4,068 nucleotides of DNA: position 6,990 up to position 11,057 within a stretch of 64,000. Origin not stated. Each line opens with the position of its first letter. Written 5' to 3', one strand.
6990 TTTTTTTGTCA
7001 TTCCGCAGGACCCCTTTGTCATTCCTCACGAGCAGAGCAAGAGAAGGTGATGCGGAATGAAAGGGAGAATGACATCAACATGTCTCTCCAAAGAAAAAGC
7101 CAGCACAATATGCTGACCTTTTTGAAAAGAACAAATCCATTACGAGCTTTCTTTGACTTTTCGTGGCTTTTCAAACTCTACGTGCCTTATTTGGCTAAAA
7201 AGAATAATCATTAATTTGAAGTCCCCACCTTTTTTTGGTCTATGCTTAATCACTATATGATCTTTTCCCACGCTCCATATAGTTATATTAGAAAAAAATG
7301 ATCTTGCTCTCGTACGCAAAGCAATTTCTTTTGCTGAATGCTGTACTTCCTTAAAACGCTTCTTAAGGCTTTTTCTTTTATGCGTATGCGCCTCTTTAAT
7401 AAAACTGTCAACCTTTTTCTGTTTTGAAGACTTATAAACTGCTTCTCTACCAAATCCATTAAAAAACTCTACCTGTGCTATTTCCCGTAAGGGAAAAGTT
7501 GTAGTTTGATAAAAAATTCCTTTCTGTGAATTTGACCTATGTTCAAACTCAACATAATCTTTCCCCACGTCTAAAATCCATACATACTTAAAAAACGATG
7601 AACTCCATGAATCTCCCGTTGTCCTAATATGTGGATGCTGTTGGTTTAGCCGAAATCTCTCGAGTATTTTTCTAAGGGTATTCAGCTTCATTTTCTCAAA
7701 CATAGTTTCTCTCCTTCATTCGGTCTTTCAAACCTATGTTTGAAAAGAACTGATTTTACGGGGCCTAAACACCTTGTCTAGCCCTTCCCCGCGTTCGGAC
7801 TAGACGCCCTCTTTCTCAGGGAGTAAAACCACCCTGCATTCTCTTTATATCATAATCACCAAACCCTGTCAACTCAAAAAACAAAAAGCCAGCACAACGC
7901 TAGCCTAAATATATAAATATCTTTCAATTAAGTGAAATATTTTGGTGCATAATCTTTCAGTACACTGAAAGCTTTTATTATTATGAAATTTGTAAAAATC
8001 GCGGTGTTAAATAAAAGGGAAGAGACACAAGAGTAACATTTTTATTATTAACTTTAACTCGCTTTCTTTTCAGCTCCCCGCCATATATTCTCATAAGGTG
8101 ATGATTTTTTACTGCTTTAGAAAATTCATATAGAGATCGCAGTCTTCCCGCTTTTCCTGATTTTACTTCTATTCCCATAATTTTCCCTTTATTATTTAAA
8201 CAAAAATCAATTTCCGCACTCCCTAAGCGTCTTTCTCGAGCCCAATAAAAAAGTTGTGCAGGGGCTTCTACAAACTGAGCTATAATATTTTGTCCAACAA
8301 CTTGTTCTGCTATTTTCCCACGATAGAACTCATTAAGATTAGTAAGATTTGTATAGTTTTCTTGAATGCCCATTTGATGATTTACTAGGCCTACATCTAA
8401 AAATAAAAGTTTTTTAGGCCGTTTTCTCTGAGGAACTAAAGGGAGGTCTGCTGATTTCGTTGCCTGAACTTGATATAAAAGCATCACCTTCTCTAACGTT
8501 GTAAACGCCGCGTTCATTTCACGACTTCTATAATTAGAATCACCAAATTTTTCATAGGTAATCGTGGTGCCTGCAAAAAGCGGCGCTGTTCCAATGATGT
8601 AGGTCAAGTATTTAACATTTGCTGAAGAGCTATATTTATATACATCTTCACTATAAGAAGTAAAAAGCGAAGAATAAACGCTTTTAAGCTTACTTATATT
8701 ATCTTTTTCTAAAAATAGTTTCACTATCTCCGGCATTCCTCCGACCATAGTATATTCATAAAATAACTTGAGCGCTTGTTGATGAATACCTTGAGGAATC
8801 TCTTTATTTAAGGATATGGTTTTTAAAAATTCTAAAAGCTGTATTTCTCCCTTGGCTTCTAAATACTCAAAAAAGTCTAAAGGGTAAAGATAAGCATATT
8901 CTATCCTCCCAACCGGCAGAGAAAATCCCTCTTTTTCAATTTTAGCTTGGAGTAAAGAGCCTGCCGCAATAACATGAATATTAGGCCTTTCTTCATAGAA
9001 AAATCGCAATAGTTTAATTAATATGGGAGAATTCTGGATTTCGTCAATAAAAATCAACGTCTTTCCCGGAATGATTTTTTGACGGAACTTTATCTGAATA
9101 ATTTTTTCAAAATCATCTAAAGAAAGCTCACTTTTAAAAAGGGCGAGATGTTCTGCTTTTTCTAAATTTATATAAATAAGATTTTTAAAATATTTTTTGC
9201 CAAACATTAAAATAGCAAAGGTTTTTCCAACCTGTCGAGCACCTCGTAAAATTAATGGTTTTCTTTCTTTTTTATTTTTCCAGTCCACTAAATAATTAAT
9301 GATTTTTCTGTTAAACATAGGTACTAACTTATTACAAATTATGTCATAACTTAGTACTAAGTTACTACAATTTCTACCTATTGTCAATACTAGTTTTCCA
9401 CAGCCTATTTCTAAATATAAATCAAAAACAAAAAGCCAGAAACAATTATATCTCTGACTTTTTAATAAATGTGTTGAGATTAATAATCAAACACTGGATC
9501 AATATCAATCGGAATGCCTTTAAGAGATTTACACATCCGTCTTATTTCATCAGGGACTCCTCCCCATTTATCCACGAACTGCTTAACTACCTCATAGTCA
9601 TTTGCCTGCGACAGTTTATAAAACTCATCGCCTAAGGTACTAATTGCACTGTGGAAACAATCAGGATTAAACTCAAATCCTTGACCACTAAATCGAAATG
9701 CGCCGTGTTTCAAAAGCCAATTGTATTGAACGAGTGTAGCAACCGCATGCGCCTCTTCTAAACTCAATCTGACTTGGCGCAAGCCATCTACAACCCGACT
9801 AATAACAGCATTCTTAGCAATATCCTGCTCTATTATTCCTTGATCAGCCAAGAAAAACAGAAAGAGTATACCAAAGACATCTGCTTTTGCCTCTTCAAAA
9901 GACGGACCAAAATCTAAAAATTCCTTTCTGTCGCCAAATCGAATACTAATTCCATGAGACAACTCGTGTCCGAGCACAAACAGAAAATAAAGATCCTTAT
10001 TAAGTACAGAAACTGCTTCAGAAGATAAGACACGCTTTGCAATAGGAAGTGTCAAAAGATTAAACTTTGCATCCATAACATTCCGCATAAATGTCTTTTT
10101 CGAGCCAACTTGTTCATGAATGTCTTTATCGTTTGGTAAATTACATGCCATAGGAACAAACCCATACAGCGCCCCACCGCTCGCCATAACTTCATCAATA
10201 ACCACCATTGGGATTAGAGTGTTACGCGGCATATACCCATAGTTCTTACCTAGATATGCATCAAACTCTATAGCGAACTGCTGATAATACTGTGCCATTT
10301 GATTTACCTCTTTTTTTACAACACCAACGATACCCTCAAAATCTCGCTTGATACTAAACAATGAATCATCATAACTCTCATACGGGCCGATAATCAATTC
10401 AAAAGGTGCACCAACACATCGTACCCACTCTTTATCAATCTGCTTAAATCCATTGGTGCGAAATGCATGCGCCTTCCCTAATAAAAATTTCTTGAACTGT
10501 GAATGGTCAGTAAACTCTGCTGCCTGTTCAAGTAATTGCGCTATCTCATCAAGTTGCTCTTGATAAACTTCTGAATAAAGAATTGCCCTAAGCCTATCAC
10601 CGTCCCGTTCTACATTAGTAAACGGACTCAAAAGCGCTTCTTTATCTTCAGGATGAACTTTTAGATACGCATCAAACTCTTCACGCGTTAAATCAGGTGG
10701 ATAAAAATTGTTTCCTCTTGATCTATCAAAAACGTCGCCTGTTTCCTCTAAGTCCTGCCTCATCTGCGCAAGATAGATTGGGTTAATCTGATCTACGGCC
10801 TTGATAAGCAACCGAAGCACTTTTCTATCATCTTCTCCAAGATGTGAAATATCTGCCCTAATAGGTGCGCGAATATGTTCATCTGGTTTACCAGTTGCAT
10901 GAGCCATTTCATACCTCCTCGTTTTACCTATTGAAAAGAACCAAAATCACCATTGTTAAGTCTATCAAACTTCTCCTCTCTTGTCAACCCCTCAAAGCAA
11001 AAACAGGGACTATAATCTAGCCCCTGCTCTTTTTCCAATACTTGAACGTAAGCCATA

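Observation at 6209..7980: Tandem [promoter–140-nt leader–gene–terminator] cassette in which the non-coding leader is far more conserved than the coding region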

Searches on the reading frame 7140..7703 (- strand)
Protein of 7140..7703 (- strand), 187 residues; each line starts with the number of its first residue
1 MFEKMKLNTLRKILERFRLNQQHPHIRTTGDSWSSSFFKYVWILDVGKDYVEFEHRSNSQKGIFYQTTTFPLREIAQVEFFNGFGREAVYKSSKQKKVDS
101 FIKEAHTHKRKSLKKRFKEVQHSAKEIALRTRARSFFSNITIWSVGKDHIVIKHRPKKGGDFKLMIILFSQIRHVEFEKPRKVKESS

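Call 10: search_protein_families(library=pfam, proteins=[window:7140-7703:-], max_evalue=1)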
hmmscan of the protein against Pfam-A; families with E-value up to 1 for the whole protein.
window:7140-7703:- (187 aa): 1 family
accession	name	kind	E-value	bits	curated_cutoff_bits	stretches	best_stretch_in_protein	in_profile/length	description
PF03898.19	TNV_CP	-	0.27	11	30.8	1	16-45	66-94/198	Satellite tobacco necrosis virus coat protein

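Call 13: find_homologous_proteins(query=window:7140-7703:-, max_evalue=0.001)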
Query window:7140-7703:- (187 aa): 1 proteins with E <= 0.001 among 59 candidates.
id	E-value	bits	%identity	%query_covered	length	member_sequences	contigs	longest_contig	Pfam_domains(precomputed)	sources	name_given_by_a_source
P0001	9.5e-118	408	100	100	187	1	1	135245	-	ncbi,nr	ncbi:hypothetical protein MYX06_00755 [Patescibacteria group bacterium AH-259-L05]|nr:hypothetical p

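Call 16: find_encoding_contigs(protein=window:7140-7703:-, flank=10000)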
Protein window:7140-7703:- (187 aa): no gene with exactly this product is on record in the collection.

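Call 22: search_protein_representatives(alignment_id=A2)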
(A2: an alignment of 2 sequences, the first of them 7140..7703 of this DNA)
Query: 2 sequences, 195 profile positions. Proteins with E-value up to 0.001 (for the whole library): 4; up to 1e-10: 2; up to 1e-30: 2. The best 4 are listed.
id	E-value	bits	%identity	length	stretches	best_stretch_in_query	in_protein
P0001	4.3e-104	362.8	-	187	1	1-195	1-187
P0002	1.4e-89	315.5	-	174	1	1-193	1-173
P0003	1.3e-10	57.8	-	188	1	9-183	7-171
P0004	5.2e-04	36.2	-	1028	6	31-55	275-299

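Call 25: find_homologous_proteins(query=A3, max_evalue=0.01)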
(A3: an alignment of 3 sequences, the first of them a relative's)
Query A3 (3 sequences) (188 aa, profile of the alignment): 3 proteins with E <= 0.01 among 1461 candidates.
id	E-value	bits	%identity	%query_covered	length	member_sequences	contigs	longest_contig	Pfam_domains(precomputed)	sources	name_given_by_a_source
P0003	6.5e-80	285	100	100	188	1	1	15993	-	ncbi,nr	ncbi:hypothetical protein MYX07_03030 [Patescibacteria group bacterium AH-259-L07]|nr:hypothetical p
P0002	1.4e-79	284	31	90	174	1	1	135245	-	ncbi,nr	ncbi:hypothetical protein MYX06_00750 [Patescibacteria group bacterium AH-259-L05]|nr:hypothetical p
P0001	1.3e-73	265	25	86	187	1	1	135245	-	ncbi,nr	ncbi:hypothetical protein MYX06_00755 [Patescibacteria group bacterium AH-259-L05]|nr:hypothetical p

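Call 26: find_encoding_contigs(protein=P0003, flank=10000)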
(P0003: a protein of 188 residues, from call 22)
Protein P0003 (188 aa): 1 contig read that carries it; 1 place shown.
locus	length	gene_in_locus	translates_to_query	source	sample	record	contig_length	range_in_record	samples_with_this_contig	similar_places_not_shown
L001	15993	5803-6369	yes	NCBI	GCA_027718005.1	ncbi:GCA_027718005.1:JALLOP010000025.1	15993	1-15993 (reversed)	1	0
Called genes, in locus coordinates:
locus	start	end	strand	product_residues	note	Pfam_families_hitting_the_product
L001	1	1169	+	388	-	PF01522:Polysacc_deac_1 (weak), PF03065:Glyco_hydro_57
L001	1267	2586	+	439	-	PF03065:Glyco_hydro_57, PF01522:Polysacc_deac_1 (weak)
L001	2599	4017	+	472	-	-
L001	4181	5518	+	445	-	PF13173:AAA_14, PF13635:DUF4143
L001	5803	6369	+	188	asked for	-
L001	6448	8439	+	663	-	PF03065:Glyco_hydro_57, PF02151:UVR (weak)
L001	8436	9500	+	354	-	PF01636:APH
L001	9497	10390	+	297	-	PF02811:PHP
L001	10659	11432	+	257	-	PF00481:PP2C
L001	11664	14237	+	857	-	PF00696:AA_kinase, PF01842:ACT (faint), PF22468:ACT_9, PF13840:ACT_7, PF22468:ACT_9, PF03447:NAD_binding_3, PF00742:Homoserine_dh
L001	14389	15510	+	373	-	PF01118:Semialdhyde_dh, PF02774:Semialdhyde_dhC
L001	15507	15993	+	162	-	PF13671:AAA_33 (weak)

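Call 32: search_protein_families(library=padloc, proteins=[window:7140-7703:-, P0003], max_evalue=1)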
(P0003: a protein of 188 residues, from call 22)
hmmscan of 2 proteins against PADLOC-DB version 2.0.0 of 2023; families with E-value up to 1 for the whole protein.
window:7140-7703:- (187 aa): 0 families

P0003 (188 aa): 0 families

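Call 33: search_protein_families(library=phrogs, proteins=[window:7140-7703:-, P0003], max_evalue=1)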
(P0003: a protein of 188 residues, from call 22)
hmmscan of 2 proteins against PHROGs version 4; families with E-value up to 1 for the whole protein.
window:7140-7703:- (187 aa): 1 family
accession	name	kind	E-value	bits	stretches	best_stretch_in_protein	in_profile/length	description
phrog_1595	-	head and packaging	0.11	13.6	1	87-138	27-78/164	terminase small subunit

P0003 (188 aa): 1 family
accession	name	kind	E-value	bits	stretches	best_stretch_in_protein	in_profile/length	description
phrog_625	-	unknown function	0.0029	18.8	1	136-172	3-38/98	-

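Call 60: find_related_loci(query=A3, collection=viral_contigs, flank=5000)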
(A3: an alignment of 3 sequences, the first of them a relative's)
Query A3 (188 aa) in viral_contigs; peptide patterns used: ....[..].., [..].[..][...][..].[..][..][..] (x = any residue, [..] = any of these).
142 stretches matched a pattern, but none encodes a relative of the query by tblastn (E <= 1e-3).
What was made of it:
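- Tried and rejected: Protein patterns in IMG/VR found nothing (call 60).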

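Call 80: predict_structure(alignment_id=A3)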
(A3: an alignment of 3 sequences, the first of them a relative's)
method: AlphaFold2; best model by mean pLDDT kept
length: 188 residues; sequences in the alignment: 3
mean_pLDDT: 76.8   pTM: 0.74
mean pLDDT of the five models: 76.8, 76.0, 75.5, 74.4, 56.7
residues with pLDDT >= 90: 38; 70-90: 100; 50-70: 22; < 50: 28
segments of 3 or more residues with pLDDT < 50: 55-67, 176-188
pLDDT, mean of each block of 10 residues (from residue 1): 65 87 83 80 89 55 51 89 84 69 78 89 83 89 94 86 91 56 32
secondary structure, 60 per line:
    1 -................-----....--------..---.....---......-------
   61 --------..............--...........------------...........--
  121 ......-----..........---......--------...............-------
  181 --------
elements in order: H2-17 E23-26 E40-44 E48-53 E69-74 E78-82 H85-95 H108-118 E121-126 E132-141 E145-150 E159-164 E168-173

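Call 82: fold_search(model_id=the predicted structure, library=pdb)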
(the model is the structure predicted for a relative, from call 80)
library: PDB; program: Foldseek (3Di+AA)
matches with E <= 10: 1106; with E <= 0.001: 0
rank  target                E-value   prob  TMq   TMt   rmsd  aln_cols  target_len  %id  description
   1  5gl6_A                1.5e-03  1.00  0.29  0.32  14.8       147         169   16  Msmeg rimP (released 2017-07-12)
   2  3ifv_B                8.2e-03  0.18  0.13  0.11  15.0       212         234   10  Crystal structure of the Haloferax volcanii proliferating cell nuclear antigen (released 2009-09-01)
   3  3ifv_C                1.0e-02  0.18  0.13  0.11  15.0       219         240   10  Crystal structure of the Haloferax volcanii proliferating cell nuclear antigen (released 2009-09-01)
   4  4imh_A                2.7e-02  0.38  0.24  0.16  14.8       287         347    9  Crystal Structure of Cytoplasmic Heme Binding Protein, PhuS, from Pseudomonas aeruginosa (released 2013-09-18)
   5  4mf9_B                3.4e-02  0.47  0.26  0.17  14.8       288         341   10  Crystal structure of holo-PhuS, a heme-binding protein from Pseudomonas aeruginosa (released 2014-03-05)
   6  4ywn_A                3.4e-02  0.28  0.20  0.24  14.9       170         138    9  Crystal structure of NADH-FMN oxidoreductase from Mycobacterium avium (released 2015-04-01)
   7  6gis_B                3.6e-02  0.11  0.14  0.11  17.9       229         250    8  Structural basis of human clamp sliding on DNA (released 2018-05-30)
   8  4ywn_B                5.0e-02  0.25  0.20  0.24  15.6       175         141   10  Crystal structure of NADH-FMN oxidoreductase from Mycobacterium avium (released 2015-04-01)
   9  7rpx_A                5.9e-02  0.07  0.12  0.10  16.3       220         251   10  Archaeal DNA ligase and heterotrimeric PCNA in complex with end-joined DNA (released 2021-11-17)
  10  4qni                  6.2e-02  0.10  0.13  0.09  19.0       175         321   12  Crystal structure of an auxiliary nutrient binding protein (BT3507) from Bacteroides thetaiotaomicron VPI-5482 at 2.30 A (released 2014-08-13)
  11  6hvo_B                6.5e-02  0.16  0.15  0.12  16.6       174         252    9  Crystal structure of human PCNA in complex with three peptides of p12 subunit of human polymerase delta (released 2019-01-23)
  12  7w23                  6.5e-02  0.12  0.16  0.12  15.0       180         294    8  Structure of the M. tuberculosis HtrA S363A mutant (released 2022-11-23)
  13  1u76_A                6.5e-02  0.09  0.14  0.11  17.9       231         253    8  Crystal structure of hPCNA bound to residues 452-466 of the DNA polymerase-delta-p66 subunit (released 2004-12-14)
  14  1u76_E                6.5e-02  0.09  0.14  0.11  17.5       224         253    8  Crystal structure of hPCNA bound to residues 452-466 of the DNA polymerase-delta-p66 subunit (released 2004-12-14)
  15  7bu9_A                6.9e-02  0.28  0.21  0.20  13.1       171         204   13  Crystal Structure of Spindlin1-H3(K4me3-K9me2) complex (released 2020-10-14)
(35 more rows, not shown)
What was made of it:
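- On Hfq / Sm (LSm) superfamily: For the second protein the hits are RimP and Sm proteins (call 82).
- Closest known: Hfq / Sm-like. Same: Spliceosomal Sm proteins and RimP are hit by the L07 protein (call 82).
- For the L07 protein the best hit is RimP (E 1.5e-3), followed by spliceosomal Sm proteins and integrase SH3-like domains (call 82).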

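Call 88: search_protein_families(library=ncbifam, proteins=[window:7140-7703:-, P0003], max_evalue=1)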
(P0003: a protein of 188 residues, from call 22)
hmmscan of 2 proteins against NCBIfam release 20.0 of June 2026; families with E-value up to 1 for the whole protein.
window:7140-7703:- (187 aa): 1 family
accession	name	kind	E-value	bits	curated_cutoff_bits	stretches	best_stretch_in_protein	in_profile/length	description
NF004374.0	PRK05740.1-5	equivalog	0.16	11.9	180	1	63-131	34-101/127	preprotein translocase subunit SecE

P0003 (188 aa): 0 families

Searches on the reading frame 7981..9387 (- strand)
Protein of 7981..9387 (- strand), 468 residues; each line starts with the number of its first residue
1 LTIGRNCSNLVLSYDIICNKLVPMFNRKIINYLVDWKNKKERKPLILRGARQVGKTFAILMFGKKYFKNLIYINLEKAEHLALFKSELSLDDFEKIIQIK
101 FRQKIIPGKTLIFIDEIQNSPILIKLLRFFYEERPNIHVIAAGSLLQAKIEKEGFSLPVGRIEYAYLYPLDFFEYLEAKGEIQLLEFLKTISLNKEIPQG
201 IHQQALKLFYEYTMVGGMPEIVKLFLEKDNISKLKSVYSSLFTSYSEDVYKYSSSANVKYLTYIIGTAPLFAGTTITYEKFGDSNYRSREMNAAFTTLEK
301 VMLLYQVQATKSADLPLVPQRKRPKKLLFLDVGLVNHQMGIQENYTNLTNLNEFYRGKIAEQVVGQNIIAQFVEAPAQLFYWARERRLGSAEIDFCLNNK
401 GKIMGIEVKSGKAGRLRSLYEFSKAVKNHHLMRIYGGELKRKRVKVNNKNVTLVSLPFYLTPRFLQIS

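Call 10: search_protein_families(library=pfam, proteins=[window:7981-9387:-], max_evalue=1)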
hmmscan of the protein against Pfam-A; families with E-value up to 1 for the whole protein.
window:7981-9387:- (468 aa): 3 families
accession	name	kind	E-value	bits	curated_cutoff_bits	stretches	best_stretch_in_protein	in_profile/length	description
PF13173.12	AAA_14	-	4.5e-26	91.8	27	1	42-176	2-129/129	AAA domain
PF13635.12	DUF4143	-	7.6e-20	71.7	28.1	1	247-411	2-160/160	Domain of unknown function (DUF4143)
PF03749.19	SfsA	-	0.017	15.4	22.8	1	361-423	4-65/138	Sugar fermentation stimulation protein RE domain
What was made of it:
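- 7981..9318 (-): AAA_14 / DUF4143 ATPase, 445 aa counted from the conserved ATG. It is the island neighbour of the cassettes. Pfam (call 10).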

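Call 32: search_protein_families(library=padloc, proteins=[window:7981-9387:-], max_evalue=1)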
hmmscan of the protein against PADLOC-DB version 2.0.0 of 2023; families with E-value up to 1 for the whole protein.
window:7981-9387:- (468 aa): 8 families
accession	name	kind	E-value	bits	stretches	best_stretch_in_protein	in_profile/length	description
PDLC04788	PDC-S01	-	1.9e-150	499.7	1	24-464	1-437/448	-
PDLC04786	PDC-S01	-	3.5e-109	363.5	1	24-461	1-429/439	-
PDLC04792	PDC-S01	-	7.9e-75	250.1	1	24-461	1-430/452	-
PDLC04789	PDC-S01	-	1.4e-25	88.2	1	24-432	1-362/375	-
PDLC04787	PDC-S01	-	2.3e-24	84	1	24-408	10-355/412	-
PDLC04790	PDC-S01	-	2.5e-24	83.8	1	41-417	26-374/422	-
PDLC04791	PDC-S01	-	2.9e-21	73.6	2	211-440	160-381/395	-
PDLC01903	CARF4--CARF_PDDEXK_TM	-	0.0058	14.1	1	342-428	258-334/380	-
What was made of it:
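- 7981..9318 (-): PADLOC PDC-S01 with E 1.9e-150 (call 32).
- On PADLOC PDC-S01 candidate defence system (neighbouring ATPase only): E 1.9e-150 for ORF 7981-9387 (call 32).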

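Call 90: list_cluster_members(proteins=[P0005, window:7981-9318:-, window:9480-10907:-, P0001, P0002, P0003])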
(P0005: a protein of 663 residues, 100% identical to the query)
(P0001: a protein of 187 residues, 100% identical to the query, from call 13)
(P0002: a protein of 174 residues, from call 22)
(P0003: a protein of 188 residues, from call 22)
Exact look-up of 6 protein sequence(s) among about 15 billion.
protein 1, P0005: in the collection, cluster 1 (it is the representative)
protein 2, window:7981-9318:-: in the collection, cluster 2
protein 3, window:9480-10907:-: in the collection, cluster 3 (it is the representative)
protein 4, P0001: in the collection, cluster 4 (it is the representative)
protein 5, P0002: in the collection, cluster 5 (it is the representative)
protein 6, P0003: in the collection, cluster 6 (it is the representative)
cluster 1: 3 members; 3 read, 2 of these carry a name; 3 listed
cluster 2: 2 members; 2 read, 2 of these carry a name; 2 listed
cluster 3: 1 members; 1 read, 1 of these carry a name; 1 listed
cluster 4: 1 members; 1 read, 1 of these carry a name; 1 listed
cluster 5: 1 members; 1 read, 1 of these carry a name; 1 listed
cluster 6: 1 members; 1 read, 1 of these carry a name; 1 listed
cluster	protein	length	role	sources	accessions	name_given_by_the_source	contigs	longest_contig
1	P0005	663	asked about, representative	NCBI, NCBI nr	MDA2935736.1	UvrB/UvrC motif-containing protein [Patescibacteria group bacterium AH-259-L05]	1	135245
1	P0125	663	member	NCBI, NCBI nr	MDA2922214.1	UvrB/UvrC motif-containing protein [Patescibacteria group bacterium AH-259-L07]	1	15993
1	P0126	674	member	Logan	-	-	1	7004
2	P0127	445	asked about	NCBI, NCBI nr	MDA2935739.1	AAA family ATPase [Patescibacteria group bacterium AH-259-L05]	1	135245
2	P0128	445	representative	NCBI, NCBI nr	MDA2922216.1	AAA family ATPase [Patescibacteria group bacterium AH-259-L07]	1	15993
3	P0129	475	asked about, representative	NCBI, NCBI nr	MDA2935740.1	hypothetical protein MYX06_00765 [Patescibacteria group bacterium AH-259-L05] | hypothetical protein [Patescibacteria group bacterium AH-259-L05]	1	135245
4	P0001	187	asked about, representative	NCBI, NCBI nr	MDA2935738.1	hypothetical protein MYX06_00755 [Patescibacteria group bacterium AH-259-L05] | hypothetical protein [Patescibacteria group bacterium AH-259-L05]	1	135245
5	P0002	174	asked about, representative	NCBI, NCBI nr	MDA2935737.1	hypothetical protein MYX06_00750 [Patescibacteria group bacterium AH-259-L05] | hypothetical protein [Patescibacteria group bacterium AH-259-L05]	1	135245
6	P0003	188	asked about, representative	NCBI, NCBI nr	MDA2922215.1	hypothetical protein MYX07_03030 [Patescibacteria group bacterium AH-259-L07] | hypothetical protein [Patescibacteria group bacterium AH-259-L07]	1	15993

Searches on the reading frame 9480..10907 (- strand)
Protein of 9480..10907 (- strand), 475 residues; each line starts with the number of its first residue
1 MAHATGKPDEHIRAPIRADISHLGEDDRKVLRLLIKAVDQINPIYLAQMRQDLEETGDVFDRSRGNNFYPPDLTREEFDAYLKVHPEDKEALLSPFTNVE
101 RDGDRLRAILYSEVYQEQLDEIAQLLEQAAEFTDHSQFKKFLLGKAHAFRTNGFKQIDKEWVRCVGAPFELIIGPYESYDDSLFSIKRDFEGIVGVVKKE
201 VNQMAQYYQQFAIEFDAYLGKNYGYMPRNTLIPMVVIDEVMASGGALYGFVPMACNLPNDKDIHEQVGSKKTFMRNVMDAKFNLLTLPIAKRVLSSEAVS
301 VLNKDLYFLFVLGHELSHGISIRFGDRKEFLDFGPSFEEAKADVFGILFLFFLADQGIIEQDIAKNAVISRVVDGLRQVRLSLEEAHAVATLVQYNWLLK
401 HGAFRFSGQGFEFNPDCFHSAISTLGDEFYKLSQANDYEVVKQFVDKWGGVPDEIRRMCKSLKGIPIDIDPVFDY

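Call 10: search_protein_families(library=pfam, proteins=[window:9480-10907:-], max_evalue=1)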
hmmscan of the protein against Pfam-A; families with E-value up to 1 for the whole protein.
window:9480-10907:- (475 aa): 2 families
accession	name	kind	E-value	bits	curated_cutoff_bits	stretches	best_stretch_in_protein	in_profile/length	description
PF03571.21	Peptidase_M49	-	2.7e-13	49.6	21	1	114-319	100-304/548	Peptidase family M49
PF21826.1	DUF6887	-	0.0028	18.3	24.2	1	73-128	7-58/62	Family of unknown function (DUF6887)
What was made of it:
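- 9480..10907 (-): M49-like metallopeptidase, 475 aa, the first gene of the island. Pfam PF03571 with E 2.7e-13 (call 10).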

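Call 88: search_protein_families(library=ncbifam, proteins=[window:9480-10907:-], max_evalue=1)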
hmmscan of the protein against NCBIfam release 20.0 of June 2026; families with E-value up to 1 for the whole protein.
window:9480-10907:- (475 aa): 2 families
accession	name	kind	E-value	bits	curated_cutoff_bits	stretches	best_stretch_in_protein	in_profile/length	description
NF010264.0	PRK13710.1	equivalog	0.066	13.6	100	1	98-135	31-68/72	type II toxin-antitoxin system antitoxin CcdA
NF008807.1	PRK11829.1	equivalog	0.12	10.5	733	1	361-416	599-652/670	biofilm formation regulator HmsP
